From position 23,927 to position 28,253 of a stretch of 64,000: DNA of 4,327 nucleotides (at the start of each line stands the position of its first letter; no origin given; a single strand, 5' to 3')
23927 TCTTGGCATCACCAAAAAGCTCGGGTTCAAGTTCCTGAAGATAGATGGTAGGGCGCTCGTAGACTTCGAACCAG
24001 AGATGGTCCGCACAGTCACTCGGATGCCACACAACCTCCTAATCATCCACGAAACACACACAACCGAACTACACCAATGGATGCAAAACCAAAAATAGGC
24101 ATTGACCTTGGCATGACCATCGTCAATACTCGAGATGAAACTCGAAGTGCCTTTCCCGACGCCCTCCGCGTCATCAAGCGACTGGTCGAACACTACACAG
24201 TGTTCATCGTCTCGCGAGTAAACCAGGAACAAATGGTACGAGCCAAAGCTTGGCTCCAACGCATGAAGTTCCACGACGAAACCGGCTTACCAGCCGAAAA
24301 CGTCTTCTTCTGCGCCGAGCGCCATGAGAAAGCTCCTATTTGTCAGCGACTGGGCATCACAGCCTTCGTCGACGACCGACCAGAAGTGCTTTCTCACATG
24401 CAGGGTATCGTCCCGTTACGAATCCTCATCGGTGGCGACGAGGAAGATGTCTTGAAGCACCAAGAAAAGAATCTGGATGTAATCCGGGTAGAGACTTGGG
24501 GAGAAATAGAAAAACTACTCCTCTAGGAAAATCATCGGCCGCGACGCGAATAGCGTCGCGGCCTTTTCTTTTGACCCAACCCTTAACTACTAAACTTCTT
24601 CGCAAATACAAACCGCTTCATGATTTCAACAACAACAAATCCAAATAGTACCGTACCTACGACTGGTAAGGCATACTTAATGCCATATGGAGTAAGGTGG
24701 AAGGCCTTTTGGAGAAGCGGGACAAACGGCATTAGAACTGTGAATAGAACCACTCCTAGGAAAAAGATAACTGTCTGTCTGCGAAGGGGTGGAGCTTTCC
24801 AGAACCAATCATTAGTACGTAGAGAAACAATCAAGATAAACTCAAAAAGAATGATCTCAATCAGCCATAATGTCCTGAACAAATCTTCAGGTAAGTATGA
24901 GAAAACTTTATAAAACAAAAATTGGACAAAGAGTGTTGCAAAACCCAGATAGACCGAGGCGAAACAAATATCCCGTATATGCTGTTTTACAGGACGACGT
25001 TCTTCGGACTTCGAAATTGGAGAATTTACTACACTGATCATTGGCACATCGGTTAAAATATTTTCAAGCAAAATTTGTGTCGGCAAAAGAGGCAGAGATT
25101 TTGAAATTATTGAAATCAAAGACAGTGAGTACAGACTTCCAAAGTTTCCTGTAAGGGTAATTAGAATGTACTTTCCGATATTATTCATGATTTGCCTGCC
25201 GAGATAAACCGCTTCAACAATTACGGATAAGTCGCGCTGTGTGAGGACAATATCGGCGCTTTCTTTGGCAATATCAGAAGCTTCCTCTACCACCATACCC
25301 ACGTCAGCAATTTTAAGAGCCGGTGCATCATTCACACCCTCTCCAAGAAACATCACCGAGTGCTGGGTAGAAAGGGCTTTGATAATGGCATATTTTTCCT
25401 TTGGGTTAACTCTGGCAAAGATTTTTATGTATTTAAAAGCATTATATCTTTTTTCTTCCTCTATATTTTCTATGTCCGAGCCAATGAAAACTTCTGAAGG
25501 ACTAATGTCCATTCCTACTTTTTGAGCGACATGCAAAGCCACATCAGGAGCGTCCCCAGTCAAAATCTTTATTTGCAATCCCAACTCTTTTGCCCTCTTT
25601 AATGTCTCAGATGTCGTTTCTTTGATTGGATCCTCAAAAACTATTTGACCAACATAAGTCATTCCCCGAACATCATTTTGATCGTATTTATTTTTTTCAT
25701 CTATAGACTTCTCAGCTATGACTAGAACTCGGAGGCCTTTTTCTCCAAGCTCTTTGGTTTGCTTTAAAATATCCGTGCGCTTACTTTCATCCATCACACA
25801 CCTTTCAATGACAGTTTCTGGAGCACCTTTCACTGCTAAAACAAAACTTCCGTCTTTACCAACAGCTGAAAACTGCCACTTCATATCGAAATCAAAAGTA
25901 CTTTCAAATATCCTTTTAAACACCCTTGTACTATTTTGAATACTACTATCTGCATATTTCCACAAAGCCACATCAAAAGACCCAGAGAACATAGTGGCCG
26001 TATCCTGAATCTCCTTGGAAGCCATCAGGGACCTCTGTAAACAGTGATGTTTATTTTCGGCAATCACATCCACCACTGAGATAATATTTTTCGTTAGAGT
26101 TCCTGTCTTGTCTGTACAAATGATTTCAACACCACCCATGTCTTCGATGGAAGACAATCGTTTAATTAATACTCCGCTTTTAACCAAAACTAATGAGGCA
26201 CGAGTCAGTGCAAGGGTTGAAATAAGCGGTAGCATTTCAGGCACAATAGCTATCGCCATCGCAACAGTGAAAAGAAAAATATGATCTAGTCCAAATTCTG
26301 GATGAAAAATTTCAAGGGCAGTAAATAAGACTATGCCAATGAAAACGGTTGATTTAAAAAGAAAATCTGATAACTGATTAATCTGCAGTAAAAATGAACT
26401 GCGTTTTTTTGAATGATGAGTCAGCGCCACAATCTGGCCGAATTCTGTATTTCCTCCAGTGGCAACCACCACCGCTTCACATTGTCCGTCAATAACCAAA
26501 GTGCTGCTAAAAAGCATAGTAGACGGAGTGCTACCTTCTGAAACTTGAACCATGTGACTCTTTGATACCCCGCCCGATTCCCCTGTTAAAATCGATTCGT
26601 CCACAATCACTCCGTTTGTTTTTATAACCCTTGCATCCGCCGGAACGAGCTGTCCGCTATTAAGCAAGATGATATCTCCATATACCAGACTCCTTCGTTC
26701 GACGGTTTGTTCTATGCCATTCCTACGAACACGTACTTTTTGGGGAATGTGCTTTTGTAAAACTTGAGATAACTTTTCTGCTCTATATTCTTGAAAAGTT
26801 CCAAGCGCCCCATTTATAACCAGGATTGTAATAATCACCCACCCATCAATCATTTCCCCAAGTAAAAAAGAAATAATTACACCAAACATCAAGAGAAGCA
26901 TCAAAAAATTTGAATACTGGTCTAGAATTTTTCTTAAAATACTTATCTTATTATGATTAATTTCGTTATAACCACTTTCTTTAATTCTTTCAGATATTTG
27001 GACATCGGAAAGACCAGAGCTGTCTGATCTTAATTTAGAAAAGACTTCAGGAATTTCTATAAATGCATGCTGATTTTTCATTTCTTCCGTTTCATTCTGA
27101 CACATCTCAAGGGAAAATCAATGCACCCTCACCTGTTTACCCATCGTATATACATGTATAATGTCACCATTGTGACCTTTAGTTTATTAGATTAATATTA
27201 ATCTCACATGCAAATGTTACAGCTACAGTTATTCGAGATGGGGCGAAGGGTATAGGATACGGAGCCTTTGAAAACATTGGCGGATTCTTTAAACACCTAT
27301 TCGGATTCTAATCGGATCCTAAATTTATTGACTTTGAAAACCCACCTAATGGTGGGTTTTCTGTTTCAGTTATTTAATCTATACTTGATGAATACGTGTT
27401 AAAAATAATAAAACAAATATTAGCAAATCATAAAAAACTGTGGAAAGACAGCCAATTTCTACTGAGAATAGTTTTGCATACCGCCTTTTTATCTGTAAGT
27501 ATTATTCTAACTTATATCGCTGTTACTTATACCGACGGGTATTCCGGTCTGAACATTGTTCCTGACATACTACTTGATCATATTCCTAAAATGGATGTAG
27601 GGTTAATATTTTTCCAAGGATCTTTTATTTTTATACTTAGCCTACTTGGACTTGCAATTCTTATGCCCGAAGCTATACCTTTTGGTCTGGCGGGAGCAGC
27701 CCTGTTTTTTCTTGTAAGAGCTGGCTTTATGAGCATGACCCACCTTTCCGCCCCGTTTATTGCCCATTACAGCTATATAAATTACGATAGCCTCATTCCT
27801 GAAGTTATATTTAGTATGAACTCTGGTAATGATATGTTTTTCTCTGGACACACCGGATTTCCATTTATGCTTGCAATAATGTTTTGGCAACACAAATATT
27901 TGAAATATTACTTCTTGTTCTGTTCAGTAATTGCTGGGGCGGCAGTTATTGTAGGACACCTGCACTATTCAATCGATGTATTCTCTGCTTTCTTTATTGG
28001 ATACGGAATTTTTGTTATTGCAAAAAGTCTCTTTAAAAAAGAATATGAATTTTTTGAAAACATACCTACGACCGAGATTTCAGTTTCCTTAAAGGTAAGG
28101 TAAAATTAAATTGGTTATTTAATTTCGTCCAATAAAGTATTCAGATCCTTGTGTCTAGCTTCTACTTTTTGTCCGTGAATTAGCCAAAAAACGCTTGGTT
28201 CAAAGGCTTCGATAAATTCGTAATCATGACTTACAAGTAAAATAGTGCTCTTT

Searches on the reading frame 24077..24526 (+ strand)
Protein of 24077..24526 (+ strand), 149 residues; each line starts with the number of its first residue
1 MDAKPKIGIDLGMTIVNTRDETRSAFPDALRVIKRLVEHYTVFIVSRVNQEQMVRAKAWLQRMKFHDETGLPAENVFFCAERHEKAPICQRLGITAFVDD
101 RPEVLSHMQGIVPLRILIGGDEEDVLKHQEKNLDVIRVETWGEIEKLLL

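Call 4: search_protein_families(library=pfam, proteins=[window:24077-24526:+], max_evalue=0.01)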
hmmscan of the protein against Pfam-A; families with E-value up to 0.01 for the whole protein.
window:24077-24526:+ (149 aa): 2 families
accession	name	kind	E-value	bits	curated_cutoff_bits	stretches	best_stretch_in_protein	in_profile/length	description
PF06941.18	NT5C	-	0.00091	19.6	24.8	1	25-148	68-174/180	5' nucleotidase, deoxy (Pyrimidine), cytosolic type C protein (NT5C)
PF22978.1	HAD_Pex22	-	0.0012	19.1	27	1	28-122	29-119/135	Peroxisome biogenesis protein 22, Haloacid dehydrogenase-like domain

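Call 5: search_protein_families(library=ncbifam, proteins=[window:24077-24526:+], max_evalue=0.01)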
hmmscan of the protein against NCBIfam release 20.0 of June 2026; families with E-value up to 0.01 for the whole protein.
window:24077-24526:+ (149 aa): 0 families

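Call 11: find_homologous_proteins(query=window:24077-24526:+)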
Query window:24077-24526:+ (149 aa): 10 proteins with E <= 0.001 among 26 candidates.
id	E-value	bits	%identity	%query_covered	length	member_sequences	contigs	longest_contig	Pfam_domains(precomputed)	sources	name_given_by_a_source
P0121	1.1e-93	329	100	100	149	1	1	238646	-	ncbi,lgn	-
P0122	3.4e-73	262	80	100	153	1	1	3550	-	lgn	-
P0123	5.5e-52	193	63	96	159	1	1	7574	-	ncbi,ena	-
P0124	1.8e-43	166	55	96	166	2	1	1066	-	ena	-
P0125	1.0e-39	154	52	98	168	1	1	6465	-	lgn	-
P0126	1.1e-37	147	54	100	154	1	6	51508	-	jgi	jgi:hypothetical protein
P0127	2.4e-36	143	53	96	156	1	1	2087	-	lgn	-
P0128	3.4e-36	142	52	100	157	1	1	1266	-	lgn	-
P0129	1.2e-32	131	50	96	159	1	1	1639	-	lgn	-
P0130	1.5e-27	114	46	96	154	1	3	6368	-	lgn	-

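Call 41: search_protein_representatives(alignment_id=A2)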
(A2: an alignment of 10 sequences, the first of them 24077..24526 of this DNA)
Query: 10 sequences, 155 profile positions. Proteins with E-value up to 0.001 (for the whole library): 1871; up to 1e-10: 1096; up to 1e-30: 105. The best 150 are listed.
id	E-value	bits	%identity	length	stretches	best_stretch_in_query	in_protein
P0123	1.2e-72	259.1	-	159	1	2-154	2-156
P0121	2.9e-68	244.9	-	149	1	8-154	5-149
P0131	3.0e-57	209.1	-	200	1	6-154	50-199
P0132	8.9e-57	207.5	-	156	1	4-154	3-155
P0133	4.6e-51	189.0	-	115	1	41-154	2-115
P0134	6.1e-49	182.1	-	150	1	9-153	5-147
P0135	3.7e-48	179.5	-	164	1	4-154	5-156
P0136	1.1e-46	174.7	-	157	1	7-154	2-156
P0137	2.7e-45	170.3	-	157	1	5-154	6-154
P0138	4.8e-45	169.4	-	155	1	4-152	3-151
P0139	8.5e-45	168.6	-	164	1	8-154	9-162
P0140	2.4e-44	167.2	-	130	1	26-154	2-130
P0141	5.9e-44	165.9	-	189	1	4-154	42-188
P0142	4.9e-43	162.9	-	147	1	9-154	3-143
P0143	1.2e-42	161.7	-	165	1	4-154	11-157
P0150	3.6e-39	150.3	-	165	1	6-154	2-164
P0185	2.7e-34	134.5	-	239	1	9-154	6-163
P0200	8.8e-33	129.6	-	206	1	7-154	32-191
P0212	7.2e-32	126.6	-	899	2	17-152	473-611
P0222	1.7e-31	125.4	-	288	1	8-151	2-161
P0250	1.2e-29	119.4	-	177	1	7-154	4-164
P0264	4.0e-29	117.7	-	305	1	6-154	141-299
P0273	1.1e-28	116.3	-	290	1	9-154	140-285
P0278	1.7e-28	115.7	-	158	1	9-154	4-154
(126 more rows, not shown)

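Call 42: search_protein_families(library=pfam, proteins=[P0131, P0150, P0185, P0200, P0212, P0222, P0250, P0264, P0273, P0278], max_evalue=0.01)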
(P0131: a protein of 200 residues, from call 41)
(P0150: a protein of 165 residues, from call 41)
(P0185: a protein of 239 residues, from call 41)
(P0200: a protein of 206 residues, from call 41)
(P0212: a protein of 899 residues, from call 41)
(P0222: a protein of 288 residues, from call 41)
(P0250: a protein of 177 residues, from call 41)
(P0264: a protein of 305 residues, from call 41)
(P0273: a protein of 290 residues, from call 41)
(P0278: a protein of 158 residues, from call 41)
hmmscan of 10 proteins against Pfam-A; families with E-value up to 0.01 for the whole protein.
P0131 (200 aa): 0 families

P0150 (165 aa): 1 family
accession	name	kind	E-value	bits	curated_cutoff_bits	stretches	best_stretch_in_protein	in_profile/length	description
PF06941.18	NT5C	-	0.0025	18.2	24.8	1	35-163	66-174/180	5' nucleotidase, deoxy (Pyrimidine), cytosolic type C protein (NT5C)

P0185 (239 aa): 0 families

P0200 (206 aa): 0 families

P0212 (899 aa): 0 families

P0222 (288 aa): 1 family
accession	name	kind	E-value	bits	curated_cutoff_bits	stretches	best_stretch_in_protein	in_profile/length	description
PF22978.1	HAD_Pex22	-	0.00027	21.2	27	1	51-134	40-119/135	Peroxisome biogenesis protein 22, Haloacid dehydrogenase-like domain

P0250 (177 aa): 0 families

P0264 (305 aa): 0 families

P0273 (290 aa): 2 families
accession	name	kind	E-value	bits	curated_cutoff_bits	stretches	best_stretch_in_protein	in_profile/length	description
PF00293.34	NUDIX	-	1.7e-12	47.9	21.1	1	7-121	6-131/134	NUDIX domain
PF14815.12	NUDIX_4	-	0.00094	19.4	35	1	23-122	24-112/113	NUDIX domain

P0278 (158 aa): 0 families

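Call 43: predict_structure(alignment_id=A2)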
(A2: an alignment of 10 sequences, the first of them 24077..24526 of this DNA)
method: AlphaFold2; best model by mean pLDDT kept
length: 149 residues; sequences in the alignment: 10
mean_pLDDT: 95.6   pTM: 0.89
mean pLDDT of the five models: 95.6, 95.0, 92.7, 92.6, 91.3
residues with pLDDT >= 90: 140; 70-90: 7; 50-70: 1; < 50: 1
segments of 3 or more residues with pLDDT < 50: none
pLDDT, mean of each block of 10 residues (from residue 1): 87 93 94 98 97 96 97 98 96 98 96 96 94 97 98
secondary structure, 60 per line:
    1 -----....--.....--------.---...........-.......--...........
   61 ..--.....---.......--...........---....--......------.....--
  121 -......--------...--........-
elements in order: E6-9 H12-15 H29-39 E41-47 H50-62 H65-69 E76-79 H82-92 E96-99 H102-107 E114-118 H122-127 E136-138 H141-148

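Call 47: fold_search(model_id=the predicted structure, library=pdb)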
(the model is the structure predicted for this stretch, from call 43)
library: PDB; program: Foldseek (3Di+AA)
matches with E <= 10: 1749; with E <= 0.001: 30
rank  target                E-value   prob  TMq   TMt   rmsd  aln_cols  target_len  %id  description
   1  3bwv_A                2.4e-06  1.00  0.71  0.64   3.2       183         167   16  Crystal structure of deoxyribonucleotidase-like protein (NP_764060.1) from Staphylococcus epidermidis ATCC 12228 at 1. (released 2008-01-22)
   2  6xod_B                2.8e-06  1.00  0.70  0.64   4.9       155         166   12  Crystal structure of the PEX4-PEX22 protein complex from Arabidopsis thaliana (released 2021-07-14)
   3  3bwv_B                6.0e-06  1.00  0.61  0.55   4.8       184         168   15  Crystal structure of deoxyribonucleotidase-like protein (NP_764060.1) from Staphylococcus epidermidis ATCC 12228 at 1. (released 2008-01-22)
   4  3l8h_A                3.3e-05  1.00  0.63  0.54   5.2       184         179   15  Crystal Structure of D,D-heptose 1.7-bisphosphate phosphatase from B. bronchiseptica complexed with magnesium and phos (released 2010-02-02)
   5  9jz1_A                3.6e-05  1.00  0.67  0.43   3.8       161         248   16  Crystal structure of Nir2 C-terminal domain in complex with phosphate (released 2025-10-15)
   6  7kbq_MODEL_1_A        4.1e-05  1.00  0.52  0.56   4.8       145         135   19  Solution NMR Structure of DE NOVO DESIGNED Rossmann 3x3 Fold Protein r3x3_bp3, Northeast Structural Genomics C (released 2021-05-19)
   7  4pnh_A                5.3e-05  1.00  0.64  0.62   4.9       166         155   14  Crystal structure of D,D-heptose 1,7-bisphosphate phosphatase from Burkholderia Thailandensis (released 2015-06-24)
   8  9jtz_A                7.8e-05  1.00  0.69  0.43   3.8       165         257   14  Crystal structure of Nir2 C-terminal domain in complex with phosphatidic acid (released 2025-10-15)
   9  2p11_A                8.3e-05  1.00  0.65  0.46   2.7       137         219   18  CRYSTAL STRUCTURE OF A PUTATIVE HALOACID DEHALOGENASE-LIKE HYDROLASE (BXE_B1342) FROM BURKHOLDERIA XENOVORANS LB400 AT (released 2007-03-20)
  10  2p11_B                1.3e-04  1.00  0.63  0.45   2.9       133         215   18  CRYSTAL STRUCTURE OF A PUTATIVE HALOACID DEHALOGENASE-LIKE HYDROLASE (BXE_B1342) FROM BURKHOLDERIA XENOVORANS LB400 AT (released 2007-03-20)
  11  9fug                  2.0e-04  1.00  0.58  0.39   3.7       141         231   18  Crystal structure of SNAr1.3 (K39A) in complex with 2,4-dinitroiodobenzene (released 2025-01-29)
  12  2wm8                  2.0e-04  1.00  0.55  0.49   7.3       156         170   15  Crystal structure of human magnesium-dependent phosphatase 1 of the haloacid dehalogenase superfamily (MGC5987) (released 2009-07-28)
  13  2pfs                  2.1e-04  1.00  0.52  0.60   4.7       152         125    8  Crystal structure of universal stress protein from Nitrosomonas europaea (released 2007-05-08)
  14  2ho4_B                2.5e-04  0.99  0.35  0.22  10.3       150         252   16  Crystal Structure of Protein from Mouse Mm.236127 (released 2006-08-15)
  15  1u7p_B                3.3e-04  1.00  0.55  0.51   7.7       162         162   14  X-ray Crystal Structure of the Hypothetical Phosphotyrosine Phosphatase MDP-1 of the Haloacid Dehalogenase Superfamily (released 2004-10-19)
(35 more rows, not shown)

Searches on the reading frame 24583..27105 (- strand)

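Call 4: search_protein_families(library=pfam, proteins=[window:24583-27105:-], max_evalue=0.01)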
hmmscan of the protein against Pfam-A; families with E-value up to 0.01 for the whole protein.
window:24583-27105:- (840 aa): 6 families
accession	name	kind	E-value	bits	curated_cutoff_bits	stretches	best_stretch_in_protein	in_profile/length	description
PF00122.25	E1-E2_ATPase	-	1.6e-39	135.7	28.1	1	120-307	3-178/181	E1-E2 ATPase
PF00689.26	Cation_ATPase_C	-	1.7e-18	67.4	27.3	1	671-832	2-175/175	Cation transporting ATPase, C-terminus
PF00702.32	Hydrolase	-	1.7e-16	61.6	26.4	1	327-601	2-191/191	haloacid dehalogenase-like hydrolase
PF00690.31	Cation_ATPase_N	-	2.5e-12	46.7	20.4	1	18-79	6-69/69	Cation transporter/ATPase, N-terminus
PF13246.12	Cation_ATPase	-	1.3e-07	31.9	21.7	1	365-436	12-88/91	Cation transport ATPase (P-type)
PF08282.18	Hydrolase_3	-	1.7e-06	28.4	20.9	1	581-627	203-249/255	haloacid dehalogenase-like hydrolase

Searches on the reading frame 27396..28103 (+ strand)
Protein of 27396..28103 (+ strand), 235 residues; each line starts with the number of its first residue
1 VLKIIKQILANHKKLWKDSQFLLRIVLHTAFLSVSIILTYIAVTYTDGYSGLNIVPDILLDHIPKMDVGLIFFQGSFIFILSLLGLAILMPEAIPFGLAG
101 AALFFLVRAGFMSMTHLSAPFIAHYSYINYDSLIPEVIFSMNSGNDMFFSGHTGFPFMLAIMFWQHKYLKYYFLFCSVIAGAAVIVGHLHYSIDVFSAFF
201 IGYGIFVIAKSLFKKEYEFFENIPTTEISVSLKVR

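Call 4: search_protein_families(library=pfam, proteins=[window:27396-28103:+], max_evalue=0.01)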
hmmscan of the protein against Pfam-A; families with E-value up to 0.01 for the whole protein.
window:27396-28103:+ (235 aa): 2 families
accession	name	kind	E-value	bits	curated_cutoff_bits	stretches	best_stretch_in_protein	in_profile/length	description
PF14360.12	PAP2_C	-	6.5e-09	36.7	27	1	145-209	3-72/74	PAP2 superfamily C-terminal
PF01569.27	PAP2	-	0.0067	16.6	27.2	0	136-215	47-127/130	PAP2 superfamily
